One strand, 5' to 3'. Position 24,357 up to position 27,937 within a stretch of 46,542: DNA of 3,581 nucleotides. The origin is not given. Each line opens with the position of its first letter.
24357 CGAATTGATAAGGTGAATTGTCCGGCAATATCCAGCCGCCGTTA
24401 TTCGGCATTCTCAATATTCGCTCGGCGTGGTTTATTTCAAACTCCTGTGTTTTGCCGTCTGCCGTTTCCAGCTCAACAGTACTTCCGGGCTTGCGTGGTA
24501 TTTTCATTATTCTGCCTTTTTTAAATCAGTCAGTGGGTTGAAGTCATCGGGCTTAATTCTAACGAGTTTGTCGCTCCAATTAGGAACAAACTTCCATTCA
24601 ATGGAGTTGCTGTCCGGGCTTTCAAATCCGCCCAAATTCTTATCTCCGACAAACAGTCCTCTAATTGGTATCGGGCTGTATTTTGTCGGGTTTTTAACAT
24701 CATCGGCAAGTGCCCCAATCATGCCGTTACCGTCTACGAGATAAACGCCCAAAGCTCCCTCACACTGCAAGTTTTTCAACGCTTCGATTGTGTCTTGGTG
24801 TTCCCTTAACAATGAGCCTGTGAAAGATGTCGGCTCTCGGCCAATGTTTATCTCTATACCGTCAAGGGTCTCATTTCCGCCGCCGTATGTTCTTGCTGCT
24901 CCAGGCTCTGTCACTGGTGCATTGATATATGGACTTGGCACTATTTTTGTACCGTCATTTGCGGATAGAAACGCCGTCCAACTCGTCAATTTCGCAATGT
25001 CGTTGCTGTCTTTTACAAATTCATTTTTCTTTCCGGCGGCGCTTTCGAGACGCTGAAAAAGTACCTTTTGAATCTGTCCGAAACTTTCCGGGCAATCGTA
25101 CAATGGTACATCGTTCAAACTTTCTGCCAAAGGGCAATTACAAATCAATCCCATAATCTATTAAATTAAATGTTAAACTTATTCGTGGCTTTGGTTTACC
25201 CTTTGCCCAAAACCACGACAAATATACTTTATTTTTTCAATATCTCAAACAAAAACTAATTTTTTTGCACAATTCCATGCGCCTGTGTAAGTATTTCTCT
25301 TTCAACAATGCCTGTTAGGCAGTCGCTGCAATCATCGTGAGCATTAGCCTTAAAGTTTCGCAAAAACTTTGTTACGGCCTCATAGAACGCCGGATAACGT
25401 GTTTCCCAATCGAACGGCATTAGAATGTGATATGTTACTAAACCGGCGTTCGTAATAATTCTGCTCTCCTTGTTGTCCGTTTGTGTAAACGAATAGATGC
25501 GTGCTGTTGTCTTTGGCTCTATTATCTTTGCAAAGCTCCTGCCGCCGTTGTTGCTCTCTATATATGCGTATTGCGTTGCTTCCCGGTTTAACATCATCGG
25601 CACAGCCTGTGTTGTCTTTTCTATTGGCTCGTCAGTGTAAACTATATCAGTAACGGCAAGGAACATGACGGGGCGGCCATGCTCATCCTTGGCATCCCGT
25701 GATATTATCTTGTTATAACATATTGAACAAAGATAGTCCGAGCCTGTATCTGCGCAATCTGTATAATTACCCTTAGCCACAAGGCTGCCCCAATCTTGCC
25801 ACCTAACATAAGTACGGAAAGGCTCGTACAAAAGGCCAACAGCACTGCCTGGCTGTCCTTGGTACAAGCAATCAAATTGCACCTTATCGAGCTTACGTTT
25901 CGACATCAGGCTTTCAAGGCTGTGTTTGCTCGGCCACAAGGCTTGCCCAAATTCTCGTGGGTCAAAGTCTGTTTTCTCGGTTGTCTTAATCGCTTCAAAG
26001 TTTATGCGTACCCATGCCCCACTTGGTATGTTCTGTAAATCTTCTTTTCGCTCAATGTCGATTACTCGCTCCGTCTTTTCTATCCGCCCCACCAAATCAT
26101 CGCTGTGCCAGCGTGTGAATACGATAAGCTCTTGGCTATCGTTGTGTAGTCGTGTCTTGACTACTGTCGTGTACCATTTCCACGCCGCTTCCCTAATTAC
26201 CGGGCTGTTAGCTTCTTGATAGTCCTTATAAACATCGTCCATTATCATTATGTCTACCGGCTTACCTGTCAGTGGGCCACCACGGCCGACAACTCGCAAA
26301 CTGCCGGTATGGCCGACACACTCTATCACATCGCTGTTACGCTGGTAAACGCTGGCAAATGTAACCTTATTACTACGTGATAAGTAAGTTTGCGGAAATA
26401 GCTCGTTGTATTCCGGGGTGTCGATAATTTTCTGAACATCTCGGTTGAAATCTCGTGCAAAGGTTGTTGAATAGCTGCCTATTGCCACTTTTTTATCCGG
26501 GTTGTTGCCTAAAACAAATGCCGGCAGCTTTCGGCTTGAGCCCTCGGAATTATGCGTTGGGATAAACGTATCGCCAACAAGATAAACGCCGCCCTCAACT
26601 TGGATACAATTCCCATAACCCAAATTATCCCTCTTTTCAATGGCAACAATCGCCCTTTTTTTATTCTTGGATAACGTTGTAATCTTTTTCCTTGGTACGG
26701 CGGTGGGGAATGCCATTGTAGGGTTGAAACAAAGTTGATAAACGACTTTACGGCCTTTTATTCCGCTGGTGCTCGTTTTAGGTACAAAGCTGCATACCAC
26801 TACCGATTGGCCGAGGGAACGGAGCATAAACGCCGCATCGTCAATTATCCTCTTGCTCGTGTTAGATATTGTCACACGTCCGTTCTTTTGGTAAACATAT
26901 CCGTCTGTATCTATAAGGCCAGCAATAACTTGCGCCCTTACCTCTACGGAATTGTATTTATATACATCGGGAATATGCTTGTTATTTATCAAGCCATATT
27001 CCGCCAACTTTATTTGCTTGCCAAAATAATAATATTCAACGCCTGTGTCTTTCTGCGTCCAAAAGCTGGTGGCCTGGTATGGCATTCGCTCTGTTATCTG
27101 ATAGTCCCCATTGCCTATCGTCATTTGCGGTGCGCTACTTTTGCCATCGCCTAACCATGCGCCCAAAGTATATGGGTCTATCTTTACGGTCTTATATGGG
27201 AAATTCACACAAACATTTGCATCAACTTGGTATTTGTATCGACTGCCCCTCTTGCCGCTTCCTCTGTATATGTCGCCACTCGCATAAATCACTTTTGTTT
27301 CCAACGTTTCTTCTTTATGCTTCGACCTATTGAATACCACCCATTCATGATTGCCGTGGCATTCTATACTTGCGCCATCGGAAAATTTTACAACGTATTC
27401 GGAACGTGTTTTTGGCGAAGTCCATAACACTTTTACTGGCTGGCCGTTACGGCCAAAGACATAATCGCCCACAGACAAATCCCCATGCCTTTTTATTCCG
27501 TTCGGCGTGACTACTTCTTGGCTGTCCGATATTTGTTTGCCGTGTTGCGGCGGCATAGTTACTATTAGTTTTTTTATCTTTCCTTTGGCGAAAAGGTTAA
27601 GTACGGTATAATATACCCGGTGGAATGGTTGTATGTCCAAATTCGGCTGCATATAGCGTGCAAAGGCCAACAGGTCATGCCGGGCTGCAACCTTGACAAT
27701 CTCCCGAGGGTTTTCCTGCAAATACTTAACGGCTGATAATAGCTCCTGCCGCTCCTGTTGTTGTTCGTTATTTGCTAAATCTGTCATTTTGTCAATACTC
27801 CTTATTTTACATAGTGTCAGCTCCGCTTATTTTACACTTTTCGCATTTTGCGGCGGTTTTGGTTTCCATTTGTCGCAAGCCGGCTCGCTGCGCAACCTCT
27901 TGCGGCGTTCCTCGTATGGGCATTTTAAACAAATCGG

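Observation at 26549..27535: TerL P-loop is split by a 329-aa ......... intein with a class-3 (Trp-Cys-Thr) signature and Gln at position 1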

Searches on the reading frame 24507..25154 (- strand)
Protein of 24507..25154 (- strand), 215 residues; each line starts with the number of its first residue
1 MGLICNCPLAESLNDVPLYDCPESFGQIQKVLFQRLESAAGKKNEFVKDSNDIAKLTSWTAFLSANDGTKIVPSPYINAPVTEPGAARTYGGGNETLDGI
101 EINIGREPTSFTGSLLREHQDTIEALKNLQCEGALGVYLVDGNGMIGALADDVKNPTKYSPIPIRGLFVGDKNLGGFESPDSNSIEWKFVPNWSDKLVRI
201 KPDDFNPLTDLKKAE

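Call 37: search_protein_families(library=phrogs, proteins=[window:24507-25154:-], max_evalue=0.001)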
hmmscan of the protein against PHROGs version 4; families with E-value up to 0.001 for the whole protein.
window:24507-25154:- (215 aa): 1 family
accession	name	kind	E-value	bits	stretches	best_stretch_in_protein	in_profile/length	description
phrog_8193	-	head and packaging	1.1e-70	238.4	1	1-211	1-207/207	major head protein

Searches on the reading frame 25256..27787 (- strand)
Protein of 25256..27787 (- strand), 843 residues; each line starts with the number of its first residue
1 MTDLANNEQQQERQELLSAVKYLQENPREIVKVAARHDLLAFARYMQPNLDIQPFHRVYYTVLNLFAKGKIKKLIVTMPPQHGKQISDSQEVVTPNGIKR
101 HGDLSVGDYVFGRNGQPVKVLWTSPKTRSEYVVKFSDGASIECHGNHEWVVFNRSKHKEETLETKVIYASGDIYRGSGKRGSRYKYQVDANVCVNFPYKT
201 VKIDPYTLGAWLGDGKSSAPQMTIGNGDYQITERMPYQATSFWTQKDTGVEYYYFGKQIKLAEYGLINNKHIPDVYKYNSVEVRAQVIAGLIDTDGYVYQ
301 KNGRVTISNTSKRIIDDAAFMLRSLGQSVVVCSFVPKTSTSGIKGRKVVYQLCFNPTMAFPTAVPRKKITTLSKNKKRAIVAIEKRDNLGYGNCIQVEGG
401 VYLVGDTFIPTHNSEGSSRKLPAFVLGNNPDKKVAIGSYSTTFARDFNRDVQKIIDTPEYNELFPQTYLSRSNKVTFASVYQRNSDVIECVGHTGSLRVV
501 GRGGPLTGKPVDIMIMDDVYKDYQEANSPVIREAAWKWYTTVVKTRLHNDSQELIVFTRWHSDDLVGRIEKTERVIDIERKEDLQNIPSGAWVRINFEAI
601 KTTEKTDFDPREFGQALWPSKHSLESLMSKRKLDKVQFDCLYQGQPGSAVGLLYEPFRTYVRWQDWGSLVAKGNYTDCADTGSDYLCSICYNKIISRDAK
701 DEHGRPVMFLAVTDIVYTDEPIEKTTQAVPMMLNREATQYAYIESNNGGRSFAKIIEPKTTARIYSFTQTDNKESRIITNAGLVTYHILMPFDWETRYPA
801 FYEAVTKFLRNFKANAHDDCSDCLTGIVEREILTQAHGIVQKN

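Call 4: search_protein_families(library=pfam, proteins=[window:25256-27787:-], max_evalue=1)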
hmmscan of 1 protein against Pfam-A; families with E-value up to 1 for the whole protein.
window:25256-27787:- (843 aa): 6 families
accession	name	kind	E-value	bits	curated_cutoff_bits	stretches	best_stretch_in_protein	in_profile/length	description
PF05204.19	Hom_end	-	2.3e-08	34.5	21.1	1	272-359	2-85/110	Homing endonuclease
PF14528.11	LAGLIDADG_3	-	3.7e-08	33.9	22.5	1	282-326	1-47/82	LAGLIDADG-like domain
PF03237.21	Terminase_6N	-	6.5e-05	23.1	22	1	418-577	15-166/215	Terminase large subunit, T4likevirus-type, N-terminal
PF22530.2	Terminase-T7_RNaseH-like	-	0.0048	17.6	27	1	717-780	31-98/108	Terminase Bacteriophage T7, Ribonuclease H-like domain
PF17289.8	Terminase_6C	-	0.006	17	22.6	1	727-824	44-148/155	Terminase RNaseH-like domain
PF17934.6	TetR_C_26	-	0.072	13.9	25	1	764-815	8-56/109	Tetracyclin repressor-like, C-terminal domain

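Call 5: search_protein_families(library=ncbifam, proteins=[window:25256-27787:-], max_evalue=10)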
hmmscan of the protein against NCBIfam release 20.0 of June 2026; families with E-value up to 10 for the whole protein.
window:25256-27787:- (843 aa): 5 families
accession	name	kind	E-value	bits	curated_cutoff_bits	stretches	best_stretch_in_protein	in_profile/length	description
TIGR01630.1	psiM2_ORF9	equivalog_domain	5.2e-11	43.2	41.65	1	712-829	18-138/142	phage terminase large subunit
NF033889.1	termin_lrg_T7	equivalog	1.9e-08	33.6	150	2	423-519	54-143/500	phage terminase large subunit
NF045703.1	rSAM_Tes_intein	exception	0.00041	18.2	1700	1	268-338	447-518/1040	tetraether lipid synthase Tes, intein-containing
NF011491.0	PRK14898.1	equivalog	0.056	11.4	783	1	205-323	246-376/860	DNA-directed RNA polymerase subunit A''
NF033643.1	EspJ_gen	equivalog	0.14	11.7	300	1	724-788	6-71/217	EspJ family T3SS effector ADP-ribosyltransferase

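Call 9: search_dna_similar(query=window:25256-27787:-, collection=phages, mode=protein, max_rows=30)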
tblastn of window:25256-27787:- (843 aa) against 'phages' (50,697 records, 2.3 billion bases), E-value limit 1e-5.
Records with a match: 2197; places in all: 2220; records where one place covers at least 80% of the query: 8.
Best place of each record, by identity: <60% 2197.
By first word of the organism name: Mycobacterium 775; Microbacterium 273; Salmonella 185; Gordonia 170; Vibrio 69; Acinetobacter 50; Stx2a-converting 49; Lactococcus 47; Klebsiella 39; Xanthomonas 39; and 91 more.
By host as written in the record: Mycobacterium smegmatis mc2 155 564; - 177; Gordonia terrae 3612 130; Mycobacterium smegmatis mc#155 114; Microbacterium foliorum NRRL B-24224 SEA 111; Microbacterium foliorum NRRL B-24224 104; Salmonella enterica 43; Salmonella enterica subsp. enterica serovar Enteritidis 29; and 365 more.
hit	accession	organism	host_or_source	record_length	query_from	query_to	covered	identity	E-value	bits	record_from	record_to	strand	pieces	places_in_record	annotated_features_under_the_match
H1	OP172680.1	Bacteroides phage BK649P1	Bacteroides ovatus BSC649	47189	27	833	96%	58.4%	0e+0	959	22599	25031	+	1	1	hypothetical protein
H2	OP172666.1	Bacteroides phage BF486P1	Bacteroides fragilis DA486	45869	27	833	96%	58.1%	0e+0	956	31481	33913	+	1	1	hypothetical protein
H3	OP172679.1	Bacteroides phage BF766P4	Bacteroides fragilis DA766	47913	27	833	96%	57.6%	0e+0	949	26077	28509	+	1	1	hypothetical protein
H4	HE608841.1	Bacteroides phage B124-14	Bacteroides fragilis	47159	27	833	96%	57.4%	0e+0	944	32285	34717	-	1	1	putative phage terminase large subunit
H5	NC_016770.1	Bacteroides phage B124-14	Bacteroides fragilis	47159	27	833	96%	57.4%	0e+0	944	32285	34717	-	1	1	terminase large subunit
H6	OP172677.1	Bacteroides phage BF702P1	Bacteroides fragilis DA702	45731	27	833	96%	57.2%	0e+0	946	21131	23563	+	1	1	hypothetical protein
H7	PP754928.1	Porphyromonas phage phage005b_ATCC49417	Porphyromonas gingivalis ATCC 49417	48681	20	830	96%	53.1%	0e+0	845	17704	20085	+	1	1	terminase large subunit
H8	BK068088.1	Porphyromonas phage phage005a_ATCC49417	Porphyromonas gingivalis ATCC 49417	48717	20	830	96%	53.1%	0e+0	845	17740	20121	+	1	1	terminase LSU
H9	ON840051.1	Caudoviricetes sp.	Rattus norvegicus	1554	16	841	67%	54.0%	5e-177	615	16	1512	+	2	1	large terminase protein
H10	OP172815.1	Parabacteroides phage PD491P1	Parabacteroides distasonis DA491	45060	16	841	67%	54.0%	3e-160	614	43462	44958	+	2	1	hypothetical protein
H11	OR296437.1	Bacteroides phage C1_85S2P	Bacteroides uniformis MB20-85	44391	16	841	67%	53.6%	6e-159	611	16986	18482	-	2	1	hypothetical protein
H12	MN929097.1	Parabacteroides phage PDS1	Parabacteroides distasonis APCS2/PD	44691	16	841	67%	53.5%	1e-140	617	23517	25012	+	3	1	terminase large subunit (x2)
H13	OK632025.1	Elizabethkingia phage TCUEAP2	Elizabethkingia anophelis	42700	16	832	66%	54.3%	2e-157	608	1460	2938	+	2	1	terminase large subunit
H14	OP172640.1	Alistipes phage AS73P1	Alistipes shahii DA73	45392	16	832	66%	53.8%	1e-158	613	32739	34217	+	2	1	hypothetical protein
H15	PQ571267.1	Bacteroides phage BKO1-3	Bacteroides koreensis HM3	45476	16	841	60%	58.4%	3e-161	614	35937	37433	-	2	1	terminase large subunit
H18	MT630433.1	Bacteroides phage vB_BfrS_23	Bacteroides fragilis GB124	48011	27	833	58%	57.0%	9e-160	586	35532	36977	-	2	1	terminase large subunit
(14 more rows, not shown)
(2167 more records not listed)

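Call 42: get_annotated_region(hit=H5, flank=1500)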
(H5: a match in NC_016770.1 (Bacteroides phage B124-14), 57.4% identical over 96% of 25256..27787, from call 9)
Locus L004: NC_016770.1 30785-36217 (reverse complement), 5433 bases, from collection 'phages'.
description: Bacteroides phage B124-14, complete genome.
organism: Bacteroides phage B124-14 (NCBI taxid 1105171)
taxonomy: Viruses; Duplodnaviria; Heunggongvirae; Uroviricota; Caudoviricetes
host: Bacteroides fragilis; source: municipal wastewater; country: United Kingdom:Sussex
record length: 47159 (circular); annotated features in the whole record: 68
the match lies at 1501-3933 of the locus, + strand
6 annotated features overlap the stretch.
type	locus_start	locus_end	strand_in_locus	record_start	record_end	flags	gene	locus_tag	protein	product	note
CDS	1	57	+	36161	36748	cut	-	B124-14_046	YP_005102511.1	pyrophosphatase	ORF046c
CDS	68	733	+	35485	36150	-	-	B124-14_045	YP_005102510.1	hypothetical protein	ORF045c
CDS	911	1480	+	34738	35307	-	-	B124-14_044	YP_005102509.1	Rnase E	ORF044c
CDS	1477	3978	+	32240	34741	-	-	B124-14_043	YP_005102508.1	terminase large subunit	ORF043c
CDS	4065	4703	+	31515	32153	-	-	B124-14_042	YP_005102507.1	major head protein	ORF042c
CDS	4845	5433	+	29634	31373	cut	-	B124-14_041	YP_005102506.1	portal protein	ORF041c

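Call 43: get_annotated_region(hit=H7, flank=1500)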
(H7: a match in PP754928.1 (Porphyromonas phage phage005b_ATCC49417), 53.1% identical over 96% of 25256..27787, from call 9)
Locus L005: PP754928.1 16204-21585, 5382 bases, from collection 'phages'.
description: Porphyromonas phage phage005b_ATCC49417, complete genome.
organism: Porphyromonas phage phage005b_ATCC49417 (NCBI taxid 3144280)
taxonomy: Viruses
host: Porphyromonas gingivalis ATCC 49417; source: human; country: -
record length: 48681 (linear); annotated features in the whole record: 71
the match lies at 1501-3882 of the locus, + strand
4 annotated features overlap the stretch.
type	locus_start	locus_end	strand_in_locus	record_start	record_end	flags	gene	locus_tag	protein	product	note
CDS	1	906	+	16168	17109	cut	-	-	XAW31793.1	beta-glucosyl-HMC-alpha-glucosyltransferase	-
CDS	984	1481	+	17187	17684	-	-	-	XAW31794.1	terminase small subunit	-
CDS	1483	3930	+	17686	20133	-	-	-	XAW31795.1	terminase large subunit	-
CDS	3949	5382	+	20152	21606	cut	-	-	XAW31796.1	portal protein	-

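Call 48: get_annotated_region(hit=H18, flank=300)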
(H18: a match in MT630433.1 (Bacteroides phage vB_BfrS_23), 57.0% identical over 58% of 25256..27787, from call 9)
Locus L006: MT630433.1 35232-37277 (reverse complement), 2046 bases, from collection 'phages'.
description: Bacteroides phage vB_BfrS_23, complete genome.
organism: Bacteroides phage vB_BfrS_23 (NCBI taxid 2733869)
taxonomy: Viruses; Duplodnaviria; Heunggongvirae; Uroviricota; Caudoviricetes
host: Bacteroides fragilis GB124; source: wastewater; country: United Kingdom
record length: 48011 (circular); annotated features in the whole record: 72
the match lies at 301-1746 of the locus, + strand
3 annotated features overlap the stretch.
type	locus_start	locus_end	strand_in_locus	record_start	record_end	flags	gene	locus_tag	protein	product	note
CDS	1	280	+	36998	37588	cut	-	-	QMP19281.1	hypothetical protein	ORF052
CDS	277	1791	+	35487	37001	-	-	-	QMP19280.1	terminase large subunit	ORF051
CDS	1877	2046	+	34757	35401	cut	-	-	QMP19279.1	capsid protein major protein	ORF050; Capsid protein major protein (MP2)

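Call 49: get_annotated_region(hit=H15, flank=300)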
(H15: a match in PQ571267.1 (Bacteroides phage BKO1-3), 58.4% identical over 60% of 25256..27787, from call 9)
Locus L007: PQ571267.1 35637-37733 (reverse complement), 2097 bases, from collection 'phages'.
description: Bacteroides phage BKO1-3, complete genome.
organism: Bacteroides phage BKO1-3 (NCBI taxid 3385215)
taxonomy: Viruses
host: Bacteroides koreensis HM3; source: sewage from septic tank; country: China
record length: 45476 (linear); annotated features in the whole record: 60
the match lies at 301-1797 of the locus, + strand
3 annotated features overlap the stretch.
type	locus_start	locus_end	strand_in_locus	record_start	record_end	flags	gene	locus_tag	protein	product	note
CDS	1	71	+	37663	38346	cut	-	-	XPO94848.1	Rnase E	BKO1-3_gp44; BKO1-3_gp44; Annot2=(hmm profile search-phrog [Rank2]) phrog_645 Rnase E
CDS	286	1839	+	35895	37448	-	-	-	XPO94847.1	terminase large subunit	BKO1-3_gp43; BKO1-3_gp43; Annot2=(hmm profile search-phrog [Rank2]) phrog_38 terminase large subunit;Annot3=(structure ...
CDS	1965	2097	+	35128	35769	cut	-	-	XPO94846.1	major head protein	BKO1-3_gp42; BKO1-3_gp42; Annot2=(hmm profile search-vog [Rank2]) VOG20842 REFSEQ major head protein;Annot3=(hmm ...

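Call 50: get_annotated_region(hit=H10, flank=300)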
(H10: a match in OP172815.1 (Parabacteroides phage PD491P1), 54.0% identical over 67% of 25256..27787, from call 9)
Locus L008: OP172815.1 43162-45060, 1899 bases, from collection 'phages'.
description: Parabacteroides phage PD491P1, complete genome.
organism: Parabacteroides phage PD491P1 (NCBI taxid 2968687)
taxonomy: Viruses; Duplodnaviria; Heunggongvirae; Uroviricota; Caudoviricetes
host: Parabacteroides distasonis DA491; source: municipal sewage; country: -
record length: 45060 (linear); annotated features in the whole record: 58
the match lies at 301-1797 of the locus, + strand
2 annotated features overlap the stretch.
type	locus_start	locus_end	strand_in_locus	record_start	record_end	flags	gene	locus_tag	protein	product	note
CDS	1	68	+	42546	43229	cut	-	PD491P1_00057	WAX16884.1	hypothetical protein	-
CDS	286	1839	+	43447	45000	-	-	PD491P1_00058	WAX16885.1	hypothetical protein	-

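Call 51: get_annotated_region(hit=H1, flank=300)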
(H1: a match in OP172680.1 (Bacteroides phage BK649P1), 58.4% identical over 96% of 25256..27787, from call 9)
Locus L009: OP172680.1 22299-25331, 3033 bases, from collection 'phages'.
description: Bacteroides phage BK649P1, complete genome.
organism: Bacteroides phage BK649P1 (NCBI taxid 2968576)
taxonomy: Viruses; Duplodnaviria; Heunggongvirae; Uroviricota; Caudoviricetes
host: Bacteroides ovatus BSC649; source: municipal sewage; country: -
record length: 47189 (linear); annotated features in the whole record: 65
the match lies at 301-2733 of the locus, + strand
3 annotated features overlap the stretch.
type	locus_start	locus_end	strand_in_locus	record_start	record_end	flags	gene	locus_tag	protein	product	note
CDS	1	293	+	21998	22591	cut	-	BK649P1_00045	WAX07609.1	hypothetical protein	-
CDS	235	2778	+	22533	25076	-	-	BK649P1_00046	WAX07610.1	hypothetical protein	-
CDS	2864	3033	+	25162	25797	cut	-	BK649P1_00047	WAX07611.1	hypothetical protein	-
